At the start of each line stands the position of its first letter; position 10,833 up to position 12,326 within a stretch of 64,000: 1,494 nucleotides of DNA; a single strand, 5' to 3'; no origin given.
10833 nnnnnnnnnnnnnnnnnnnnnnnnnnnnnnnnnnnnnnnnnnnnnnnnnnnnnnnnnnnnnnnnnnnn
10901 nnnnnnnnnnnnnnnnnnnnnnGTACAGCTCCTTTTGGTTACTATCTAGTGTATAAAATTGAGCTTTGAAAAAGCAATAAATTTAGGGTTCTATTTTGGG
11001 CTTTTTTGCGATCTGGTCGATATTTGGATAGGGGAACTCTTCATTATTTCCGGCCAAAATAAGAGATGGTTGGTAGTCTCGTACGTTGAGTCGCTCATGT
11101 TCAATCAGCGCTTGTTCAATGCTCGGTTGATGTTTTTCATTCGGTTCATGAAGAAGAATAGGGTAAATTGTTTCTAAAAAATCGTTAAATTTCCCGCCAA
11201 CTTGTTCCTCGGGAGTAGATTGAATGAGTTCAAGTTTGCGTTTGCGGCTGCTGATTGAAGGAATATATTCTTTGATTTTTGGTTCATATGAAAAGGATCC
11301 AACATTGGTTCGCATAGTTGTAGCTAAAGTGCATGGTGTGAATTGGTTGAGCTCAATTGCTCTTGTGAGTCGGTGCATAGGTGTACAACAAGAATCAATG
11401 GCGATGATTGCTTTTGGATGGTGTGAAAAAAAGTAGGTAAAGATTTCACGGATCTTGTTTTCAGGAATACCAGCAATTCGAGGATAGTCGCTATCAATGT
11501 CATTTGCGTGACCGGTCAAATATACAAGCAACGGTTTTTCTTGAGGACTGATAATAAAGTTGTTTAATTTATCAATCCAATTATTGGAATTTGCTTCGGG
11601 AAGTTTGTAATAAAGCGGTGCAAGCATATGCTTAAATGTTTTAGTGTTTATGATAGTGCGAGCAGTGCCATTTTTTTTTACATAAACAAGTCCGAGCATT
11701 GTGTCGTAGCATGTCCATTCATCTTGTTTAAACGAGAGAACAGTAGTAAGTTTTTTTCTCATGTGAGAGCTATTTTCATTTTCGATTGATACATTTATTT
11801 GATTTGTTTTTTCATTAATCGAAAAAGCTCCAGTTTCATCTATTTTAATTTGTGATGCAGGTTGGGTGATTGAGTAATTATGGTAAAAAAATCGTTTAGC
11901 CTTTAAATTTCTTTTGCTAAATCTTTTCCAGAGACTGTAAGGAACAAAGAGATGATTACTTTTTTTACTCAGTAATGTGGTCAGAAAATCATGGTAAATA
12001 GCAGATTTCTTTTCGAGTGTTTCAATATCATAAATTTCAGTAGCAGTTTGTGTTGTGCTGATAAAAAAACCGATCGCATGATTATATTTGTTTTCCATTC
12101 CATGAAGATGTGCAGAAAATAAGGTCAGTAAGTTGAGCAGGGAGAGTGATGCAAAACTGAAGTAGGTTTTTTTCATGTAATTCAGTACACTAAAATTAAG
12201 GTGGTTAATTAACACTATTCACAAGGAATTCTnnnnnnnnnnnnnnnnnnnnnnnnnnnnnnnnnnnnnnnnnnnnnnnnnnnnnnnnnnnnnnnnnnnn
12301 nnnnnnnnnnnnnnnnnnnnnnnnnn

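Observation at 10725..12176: Secreted His/Cys-dyad protein (legumain/GPI8-like?) co-oriented with a secreted 9-cysteine micro-protein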

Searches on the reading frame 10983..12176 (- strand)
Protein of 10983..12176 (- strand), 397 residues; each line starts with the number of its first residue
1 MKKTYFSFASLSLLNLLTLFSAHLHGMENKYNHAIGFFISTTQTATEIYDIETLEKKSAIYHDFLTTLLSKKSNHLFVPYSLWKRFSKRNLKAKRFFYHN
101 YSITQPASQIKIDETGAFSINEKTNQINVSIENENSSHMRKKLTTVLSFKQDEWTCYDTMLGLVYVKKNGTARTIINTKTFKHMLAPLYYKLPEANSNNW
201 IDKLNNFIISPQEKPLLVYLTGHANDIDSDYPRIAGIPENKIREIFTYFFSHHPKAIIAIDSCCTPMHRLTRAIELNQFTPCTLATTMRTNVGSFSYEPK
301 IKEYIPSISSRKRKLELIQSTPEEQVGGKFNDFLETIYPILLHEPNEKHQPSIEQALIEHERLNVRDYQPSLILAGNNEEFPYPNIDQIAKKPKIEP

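Call 3: search_protein_families(library=pfam, proteins=[window:10983-12176:-], max_evalue=1)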
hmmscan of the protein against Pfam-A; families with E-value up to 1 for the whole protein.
window:10983-12176:- (397 aa): 0 families

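Call 4: search_protein_families(library=ncbifam, proteins=[window:10983-12176:-], max_evalue=1)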
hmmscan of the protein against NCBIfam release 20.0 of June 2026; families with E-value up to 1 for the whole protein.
window:10983-12176:- (397 aa): 1 family
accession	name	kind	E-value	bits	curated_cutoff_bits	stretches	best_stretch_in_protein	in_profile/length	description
NF002791.0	PRK02913.1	equivalog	0.0097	15.9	152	1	63-136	67-140/152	DUF986 family protein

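Call 5: search_solved_structures(query=window:10983-12176:-, max_evalue=10, show_alignments=2)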
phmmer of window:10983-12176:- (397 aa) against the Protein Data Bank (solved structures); distinct sequences matched with E-value up to 10: 0.

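Call 6: find_homologous_proteins(query=window:10983-12176:-, max_evalue=0.01)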
Query window:10983-12176:- (397 aa): 3 proteins with E <= 0.01 among 2823 candidates.
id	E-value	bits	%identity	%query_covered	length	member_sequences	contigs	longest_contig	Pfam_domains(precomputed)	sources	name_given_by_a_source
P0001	1.8e-250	849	94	100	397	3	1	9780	-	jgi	jgi:hypothetical protein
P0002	7.7e-210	715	81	100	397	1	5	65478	-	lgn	-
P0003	1.4e-118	414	52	100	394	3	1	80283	-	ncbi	-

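Call 9: find_encoding_contigs(protein=P0003, flank=6000, max_places=3)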
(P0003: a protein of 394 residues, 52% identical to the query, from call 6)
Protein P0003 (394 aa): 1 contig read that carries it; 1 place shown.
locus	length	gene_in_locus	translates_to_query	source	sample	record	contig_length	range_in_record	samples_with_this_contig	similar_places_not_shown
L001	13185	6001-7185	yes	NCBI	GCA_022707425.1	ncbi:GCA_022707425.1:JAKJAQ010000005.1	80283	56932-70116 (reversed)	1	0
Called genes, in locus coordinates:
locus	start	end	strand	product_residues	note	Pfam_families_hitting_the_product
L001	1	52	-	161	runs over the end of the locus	PF00177:Ribosomal_S7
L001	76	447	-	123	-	PF00164:Ribosom_S12_S23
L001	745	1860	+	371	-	PF02163:Peptidase_M50, PF13180:PDZ_2, PF17820:PDZ_6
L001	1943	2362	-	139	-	PF00572:Ribosomal_L13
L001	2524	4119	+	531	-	PF03553:Na_H_antiporter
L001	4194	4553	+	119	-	-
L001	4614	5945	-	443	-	PF05195:AMP_N, PF00557:Peptidase_M24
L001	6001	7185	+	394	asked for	-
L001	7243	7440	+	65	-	-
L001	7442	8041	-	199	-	PF01751:Toprim, PF13662:Toprim_4, PF21175:RecR_C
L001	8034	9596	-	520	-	PF14849:YidC_periplas, PF02096:60KD_IMP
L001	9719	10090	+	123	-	PF13411:MerR_1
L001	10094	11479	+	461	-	PF00875:DNA_photolyase, PF03441:FAD_binding_7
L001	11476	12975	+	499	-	PF04244:DPRP, PF03441:FAD_binding_7 (weak)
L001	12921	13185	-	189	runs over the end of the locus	-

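Call 11: find_encoding_contigs(protein=P0002, flank=6000, max_places=3)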
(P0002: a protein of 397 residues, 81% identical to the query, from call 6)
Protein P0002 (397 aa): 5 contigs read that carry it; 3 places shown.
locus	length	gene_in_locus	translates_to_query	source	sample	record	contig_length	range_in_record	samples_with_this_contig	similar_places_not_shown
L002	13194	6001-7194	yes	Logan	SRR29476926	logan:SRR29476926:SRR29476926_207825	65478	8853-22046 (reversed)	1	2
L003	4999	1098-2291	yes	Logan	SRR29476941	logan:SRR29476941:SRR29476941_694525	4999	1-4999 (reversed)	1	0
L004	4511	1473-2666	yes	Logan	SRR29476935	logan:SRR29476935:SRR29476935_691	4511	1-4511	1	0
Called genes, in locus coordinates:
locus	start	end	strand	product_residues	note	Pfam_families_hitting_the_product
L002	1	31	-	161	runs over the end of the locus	PF00177:Ribosomal_S7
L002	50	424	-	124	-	PF00164:Ribosom_S12_S23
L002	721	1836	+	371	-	PF02163:Peptidase_M50, PF00595:PDZ (weak), PF13180:PDZ_2, PF17820:PDZ_6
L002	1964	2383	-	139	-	PF00572:Ribosomal_L13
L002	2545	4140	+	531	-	PF03553:Na_H_antiporter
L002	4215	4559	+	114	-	-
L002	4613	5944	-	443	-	PF05195:AMP_N, PF00557:Peptidase_M24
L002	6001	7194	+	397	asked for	-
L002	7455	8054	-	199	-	PF01751:Toprim, PF13662:Toprim_4, PF21175:RecR_C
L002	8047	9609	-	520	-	PF14849:YidC_periplas, PF02096:60KD_IMP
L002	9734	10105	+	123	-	PF13411:MerR_1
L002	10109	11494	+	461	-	PF00875:DNA_photolyase, PF03441:FAD_binding_7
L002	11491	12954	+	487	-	PF04244:DPRP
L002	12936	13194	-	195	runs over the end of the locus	-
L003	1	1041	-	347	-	?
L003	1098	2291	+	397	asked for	-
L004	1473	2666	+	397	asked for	-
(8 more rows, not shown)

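Call 12: find_encoding_contigs(protein=P0001, flank=6000, max_places=3)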
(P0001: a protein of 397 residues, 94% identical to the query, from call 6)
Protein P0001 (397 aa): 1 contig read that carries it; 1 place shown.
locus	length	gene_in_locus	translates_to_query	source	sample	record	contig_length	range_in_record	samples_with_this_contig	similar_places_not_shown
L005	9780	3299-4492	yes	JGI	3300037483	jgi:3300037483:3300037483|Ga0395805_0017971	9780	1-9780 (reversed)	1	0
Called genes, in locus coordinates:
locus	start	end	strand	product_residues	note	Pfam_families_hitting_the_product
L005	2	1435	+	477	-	?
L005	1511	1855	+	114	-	-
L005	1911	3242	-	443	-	PF05195:AMP_N, PF00557:Peptidase_M24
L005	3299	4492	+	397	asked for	-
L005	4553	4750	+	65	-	-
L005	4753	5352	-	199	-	PF01751:Toprim, PF13662:Toprim_4, PF21175:RecR_C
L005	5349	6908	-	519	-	PF14849:YidC_periplas, PF02096:60KD_IMP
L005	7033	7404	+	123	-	PF13411:MerR_1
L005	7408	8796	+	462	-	PF00875:DNA_photolyase, PF03441:FAD_binding_7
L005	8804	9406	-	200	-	-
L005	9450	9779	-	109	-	PF13508:Acetyltransf_7, PF00583:Acetyltransf_1 (weak), PF13673:Acetyltransf_10 (weak), PF08445:FR47 (weak)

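Call 13: search_protein_representatives(protein=window:10983-12176:-)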
Query: 397 residues. Proteins with E-value up to 0.001 (for the whole library): 15; up to 1e-10: 3; up to 1e-30: 1. The best 15 are listed.
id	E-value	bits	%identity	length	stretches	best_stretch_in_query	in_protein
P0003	4.3e-119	414.4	52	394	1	1-396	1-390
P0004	3.3e-14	69.2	24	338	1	62-323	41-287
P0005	3.6e-12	62.5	28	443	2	134-272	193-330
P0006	4.2e-10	55.7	32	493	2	146-274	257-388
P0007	1.4e-09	53.9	26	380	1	62-288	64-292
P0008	2.4e-08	49.9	31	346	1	23-278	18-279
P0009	7.2e-07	45.0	25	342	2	102-274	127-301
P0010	7.8e-07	44.9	31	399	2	146-293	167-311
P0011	1.2e-06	44.4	30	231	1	138-278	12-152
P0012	8.0e-06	41.6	25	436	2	146-306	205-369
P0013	9.0e-06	41.4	26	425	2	155-380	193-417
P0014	1.2e-05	41.0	24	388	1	64-271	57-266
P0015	7.6e-05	38.4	32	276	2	139-207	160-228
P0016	4.0e-04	36.0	23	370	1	124-304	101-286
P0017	6.0e-04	35.4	28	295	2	152-291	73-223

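Call 17: search_protein_families(library=pfam, alignment_id=A2, max_evalue=1)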
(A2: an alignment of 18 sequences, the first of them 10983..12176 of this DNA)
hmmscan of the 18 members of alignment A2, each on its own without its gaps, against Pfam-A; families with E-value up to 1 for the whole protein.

A. member 1, window:10983-12176:- (397 aa): 0 families

B. families by the number of members that match (of 18 scanned): 11 families
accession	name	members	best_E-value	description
PF01650.23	Peptidase_C13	1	0.021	Peptidase C13 family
PF20423.3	AceK_regulatory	1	0.024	Isocitrate dehydrogenase kinase/phosphatase (AceK), regulatory domain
PF23047.1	DUF7038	1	0.082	Domain of unknown function (DUF7038)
PF16263.11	DUF4917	1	0.095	Domain of unknown function (DUF4917)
PF11713.13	Peptidase_C80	1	0.097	Peptidase C80 family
PF16305.10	DUF4947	1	0.1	Domain of unknown function (DUF4947)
PF12630.12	Pox_polyA_pol_N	1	0.11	Poxvirus poly(A) polymerase N-terminal domain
PF03921.20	ICAM_N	1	0.14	Intercellular adhesion molecule (ICAM), N-terminal domain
PF23648.1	DUF7147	1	0.14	Domain of unknown function (DUF7147)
PF10953.13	DUF2754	1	0.18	Protein of unknown function (DUF2754)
PF25798.1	NED_Nanos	1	0.21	Nanos effector domain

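Call 18: search_solved_structures(query=A2, max_evalue=10, show_alignments=3)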
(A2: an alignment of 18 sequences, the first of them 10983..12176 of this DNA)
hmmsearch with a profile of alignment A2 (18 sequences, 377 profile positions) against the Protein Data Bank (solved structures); distinct sequences matched with E-value up to 10: 0.

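Call 20: find_related_loci(query=A1, collection=genome_contigs, flank=4000)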
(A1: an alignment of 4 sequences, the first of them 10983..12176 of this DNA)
Query A1 (397 aa) in genome_contigs; peptide patterns used: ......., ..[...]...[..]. (x = any residue, [..] = any of these).
84 stretches matched a pattern; 1 encode a relative of the query (tblastn E <= 1e-3); 1 distinct loci.
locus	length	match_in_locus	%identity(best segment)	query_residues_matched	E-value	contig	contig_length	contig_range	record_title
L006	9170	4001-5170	52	1-396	6e-128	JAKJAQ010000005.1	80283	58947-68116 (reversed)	MAG: Candidatus Dependentiae bacterium isolate UR.bin19 NODE_5_length_80283_cov_2.947597, whole genome shotgun sequence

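Call 27: predict_structure(alignment_id=A2)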
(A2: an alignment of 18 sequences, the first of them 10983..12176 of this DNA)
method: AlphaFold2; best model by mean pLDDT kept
length: 397 residues; sequences in the alignment: 18
mean_pLDDT: 77.9   pTM: 0.79
mean pLDDT of the five models: 77.9, 75.6, 75.1, 74.9, 74.6
residues with pLDDT >= 90: 83; 70-90: 217; 50-70: 62; < 50: 35
segments of 3 or more residues with pLDDT < 50: 19-29, 42-56, 325-327, 393-397
pLDDT, mean of each block of 10 residues (from residue 1): 66 58 33 76 38 52 86 87 93 94 91 85 81 68 92 92 91 78 95 80 77 81 80 85 89 89 85 79 85 67 82 74 55 85 87 87 73 89 75 44
secondary structure, 60 per line:
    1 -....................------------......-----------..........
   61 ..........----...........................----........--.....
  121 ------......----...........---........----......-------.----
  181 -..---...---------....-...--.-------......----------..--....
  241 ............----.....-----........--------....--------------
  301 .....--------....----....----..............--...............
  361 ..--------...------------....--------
elements in order: H2-21 E34-39 H51-70 E75-79 H80-101 H106-109 E110-113 E116-120 E127-132 H137-147 E154-158 E163-168 H199-202 E217-222 H239-252 E257-261 H267-274 E283-286 E301-305 E314-317 H322-325 H330-343 H346-362 E371-373 H386-389

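Call 30: fold_search(model_id=the predicted structure, library=pdb)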
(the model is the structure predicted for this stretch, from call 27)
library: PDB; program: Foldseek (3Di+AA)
matches with E <= 10: 459; with E <= 0.001: 0
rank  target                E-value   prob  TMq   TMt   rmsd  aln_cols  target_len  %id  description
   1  9a6b_A                5.8e-02  0.35  0.17  0.22  14.9       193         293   15  Integrative model of RBSK-GUDB by crosslinking MS and deep learning (released 2024-09-18)
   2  8imy_K                6.2e-02  0.92  0.21  0.25   3.9       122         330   13  Cryo-EM structure of GPI-T (inactive mutant) with GPI and proULBP2, a proprotein substrate (released 2023-08-16)
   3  6ysa_A                6.6e-02  0.60  0.22  0.22   8.7       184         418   10  Crystal structure of Arabidopsis thaliana legumain isoform beta in zymogen state (released 2020-07-29)
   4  6lko                  7.0e-02  0.54  0.20  0.20   9.9       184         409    7  Turning an asparaginyl endopeptidase into a peptide ligase (released 2020-10-07)
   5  5h0i_B                8.3e-02  0.66  0.17  0.17   7.7       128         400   12  Structure of OaAEP1 asparaginyl peptide ligase in its proenzyme form (released 2017-03-29)
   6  4f4e_A                8.8e-02  0.44  0.13  0.13   5.5       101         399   14  Crystal structure of Aromatic-amino-acid aminotransferase from Burkholderia pseudomallei covalently bound to pyridoxal (released 2012-05-23)
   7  6ilr_B                1.2e-01  0.21  0.17  0.20  15.2       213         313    9  Structure of Arabidopsis thaliana Ribokinase in unligand form (released 2019-03-13)
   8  5h0i_A                1.3e-01  0.38  0.15  0.15   8.1       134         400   11  Structure of OaAEP1 asparaginyl peptide ligase in its proenzyme form (released 2017-03-29)
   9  6ysa_C                1.4e-01  0.41  0.22  0.21   9.1       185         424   10  Crystal structure of Arabidopsis thaliana legumain isoform beta in zymogen state (released 2020-07-29)
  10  6l4y_A                1.6e-01  0.38  0.21  0.20   8.9       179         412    9  Turning an asparaginyl endopeptidase into a peptide ligase (released 2020-10-07)
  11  3uak_A                1.8e-01  0.33  0.15  0.15   5.8       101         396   12  Crystal Structure of De Novo designed cysteine esterase ECH14, Northeast Structural Genomics Consortium Target OR54 (released 2011-12-07)
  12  3sir_A                1.9e-01  0.51  0.21  0.35   7.1       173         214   12  Crystal Structure of drICE (released 2011-08-10)
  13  6azt_A                2.3e-01  0.72  0.16  0.23   4.6        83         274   10  Asparaginyl endopeptidase 1 bound to AAN peptide, a tetrahedral intermediate (released 2018-02-07)
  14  5tot_A                2.3e-01  0.28  0.14  0.14   5.9       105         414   13  Crystal structure of AAT H143L:H189L double mutant (released 2017-03-01)
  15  6ysa_B                2.3e-01  0.25  0.21  0.20   9.3       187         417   10  Crystal structure of Arabidopsis thaliana legumain isoform beta in zymogen state (released 2020-07-29)
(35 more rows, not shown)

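Call 31: find_homologous_proteins(query=A2, max_evalue=0.001)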
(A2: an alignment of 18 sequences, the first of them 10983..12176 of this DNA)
Query A2 (18 sequences) (397 aa, profile of the alignment): 4 proteins with E <= 0.001 among 8000 candidates.
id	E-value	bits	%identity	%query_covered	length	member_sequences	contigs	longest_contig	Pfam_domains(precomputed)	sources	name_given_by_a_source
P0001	1.4e-123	431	94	100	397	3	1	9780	-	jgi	jgi:hypothetical protein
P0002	9.1e-121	422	81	100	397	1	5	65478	-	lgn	-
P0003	2.1e-112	394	52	100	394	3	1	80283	-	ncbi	-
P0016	7.0e-80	287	25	30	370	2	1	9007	-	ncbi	-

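Call 36: find_encoding_contigs(protein=P0004, flank=4000, max_places=2)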
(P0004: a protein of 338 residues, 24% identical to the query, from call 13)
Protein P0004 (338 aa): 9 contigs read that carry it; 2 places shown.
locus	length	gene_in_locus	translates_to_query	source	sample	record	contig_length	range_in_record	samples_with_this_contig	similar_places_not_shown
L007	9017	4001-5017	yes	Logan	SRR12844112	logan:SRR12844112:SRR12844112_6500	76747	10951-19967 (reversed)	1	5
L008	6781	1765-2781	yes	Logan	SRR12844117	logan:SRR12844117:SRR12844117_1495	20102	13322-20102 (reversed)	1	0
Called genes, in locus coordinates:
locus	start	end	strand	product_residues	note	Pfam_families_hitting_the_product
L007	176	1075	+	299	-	-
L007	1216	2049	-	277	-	PF01149:Fapy_DNA_glyco, PF05833:NFACT_N (faint), PF06831:H2TH, PF00416:Ribosomal_S13 (weak)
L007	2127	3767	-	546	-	PF12796:Ank_2, PF00023:Ank (faint), PF12796:Ank_2, PF13637:Ank_4 (faint), PF13857:Ank_5 (weak)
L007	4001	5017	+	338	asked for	-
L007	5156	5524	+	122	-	-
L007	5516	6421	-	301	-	PF01791:DeoC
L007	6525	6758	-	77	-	-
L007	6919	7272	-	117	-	-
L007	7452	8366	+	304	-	-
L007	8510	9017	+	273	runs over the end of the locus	-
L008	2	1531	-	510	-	?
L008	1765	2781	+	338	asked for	-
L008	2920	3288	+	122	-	-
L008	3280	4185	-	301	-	PF01791:DeoC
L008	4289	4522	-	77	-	-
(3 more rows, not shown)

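Call 37: find_encoding_contigs(protein=P0005, flank=4000, max_places=2)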
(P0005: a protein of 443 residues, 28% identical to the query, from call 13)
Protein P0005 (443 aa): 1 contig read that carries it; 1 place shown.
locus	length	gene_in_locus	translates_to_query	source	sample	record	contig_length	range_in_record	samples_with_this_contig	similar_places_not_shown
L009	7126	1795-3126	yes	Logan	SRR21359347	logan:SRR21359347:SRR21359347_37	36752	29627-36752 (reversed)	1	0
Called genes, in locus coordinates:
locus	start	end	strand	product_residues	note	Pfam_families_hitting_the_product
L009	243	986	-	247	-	-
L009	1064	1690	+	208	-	PF05050:Methyltransf_21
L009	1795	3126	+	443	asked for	-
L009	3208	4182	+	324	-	PF13103:TonB_2 (weak)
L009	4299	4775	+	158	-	-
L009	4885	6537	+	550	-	PF03485:Arg_tRNA_synt_N, PF00133:tRNA-synt_1 (faint), PF00750:tRNA-synt_1d, PF09334:tRNA-synt_1g (faint), PF01921:tRNA-synt_1f (weak), PF05746:DALR_1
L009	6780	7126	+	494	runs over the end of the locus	PF25173:Beta-prop_WDR3_1st, PF25174:Beta-prop_THOC3, PF24796:WDR55, PF24817:WD40_WDHD1_1st, PF25175:Beta-prop_WDR5, PF25391:WD40_Gbeta, PF23381:Beta-prop_IFT122_1st, PF24017:Beta-prop_SCAP, +23 more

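Call 38: find_encoding_contigs(protein=P0007, flank=4000, max_places=2)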
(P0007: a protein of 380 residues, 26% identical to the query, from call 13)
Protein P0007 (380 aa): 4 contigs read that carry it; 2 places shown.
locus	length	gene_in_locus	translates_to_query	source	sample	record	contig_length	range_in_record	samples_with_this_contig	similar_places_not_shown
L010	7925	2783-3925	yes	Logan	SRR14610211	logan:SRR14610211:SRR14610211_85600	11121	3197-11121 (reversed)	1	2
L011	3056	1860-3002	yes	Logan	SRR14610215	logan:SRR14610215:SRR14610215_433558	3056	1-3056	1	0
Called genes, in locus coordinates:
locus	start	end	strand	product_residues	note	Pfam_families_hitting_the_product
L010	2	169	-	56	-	?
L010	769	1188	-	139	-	PF01797:Y1_Tnp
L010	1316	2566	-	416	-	PF03952:Enolase_N, PF00113:Enolase_C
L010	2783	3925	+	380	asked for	-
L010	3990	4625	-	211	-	PF00702:Hydrolase, PF08282:Hydrolase_3 (faint), PF13419:HAD_2, PF13242:Hydrolase_like (weak)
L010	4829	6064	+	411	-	-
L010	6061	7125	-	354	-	PF00044:Gp_dh_N, PF02800:Gp_dh_C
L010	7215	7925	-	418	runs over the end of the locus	PF13432:TPR_16 (faint), PF13428:TPR_14 (faint), PF07719:TPR_2 (faint), PF13414:TPR_11 (weak), PF14559:TPR_19 (faint)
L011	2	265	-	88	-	?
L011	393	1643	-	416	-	PF03952:Enolase_N, PF00113:Enolase_C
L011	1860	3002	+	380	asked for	-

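Call 63: find_encoding_contigs(protein=P0016, flank=4000, max_places=1)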
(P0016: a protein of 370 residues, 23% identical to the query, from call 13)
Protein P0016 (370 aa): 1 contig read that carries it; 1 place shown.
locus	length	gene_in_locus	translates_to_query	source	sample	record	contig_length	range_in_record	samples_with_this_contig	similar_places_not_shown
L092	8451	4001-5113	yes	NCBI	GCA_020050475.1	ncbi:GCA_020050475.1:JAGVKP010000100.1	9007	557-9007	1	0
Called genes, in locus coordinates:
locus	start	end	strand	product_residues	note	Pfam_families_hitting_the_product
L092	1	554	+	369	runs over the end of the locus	?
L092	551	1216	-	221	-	PF00834:Ribul_P_3_epim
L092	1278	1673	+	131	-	PF00903:Glyoxalase (weak)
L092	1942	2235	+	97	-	PF00166:Cpn10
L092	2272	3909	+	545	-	PF00118:Cpn60_TCP1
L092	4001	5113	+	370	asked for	-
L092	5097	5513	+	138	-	-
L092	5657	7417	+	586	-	PF24814:WD40_Prp19 (faint), PF12894:ANAPC4_WD40 (faint), PF23381:Beta-prop_IFT122_1st, PF24805:EIF3I (faint), PF24817:WD40_WDHD1_1st (weak), PF25173:Beta-prop_WDR3_1st (faint), PF25174:Beta-prop_THOC3, PF23414:Beta-prop_EML_2 (weak), +4 more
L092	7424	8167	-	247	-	-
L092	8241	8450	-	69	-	?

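Call 64: find_encoding_contigs(protein=P0010, flank=4000, max_places=1)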
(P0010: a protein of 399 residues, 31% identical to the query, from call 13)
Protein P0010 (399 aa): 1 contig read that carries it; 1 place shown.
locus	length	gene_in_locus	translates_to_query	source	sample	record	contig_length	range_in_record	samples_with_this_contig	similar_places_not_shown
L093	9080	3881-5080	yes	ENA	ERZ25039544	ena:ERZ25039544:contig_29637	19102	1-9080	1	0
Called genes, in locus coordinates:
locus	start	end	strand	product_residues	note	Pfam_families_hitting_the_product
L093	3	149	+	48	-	?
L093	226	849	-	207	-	-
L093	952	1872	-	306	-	PF00291:PALP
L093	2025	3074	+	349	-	-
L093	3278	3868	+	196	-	-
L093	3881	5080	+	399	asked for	-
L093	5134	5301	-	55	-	-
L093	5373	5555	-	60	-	-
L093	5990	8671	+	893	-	PF00158:Sigma54_activat, PF14532:Sigma54_activ_2 (weak)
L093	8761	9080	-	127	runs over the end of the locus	-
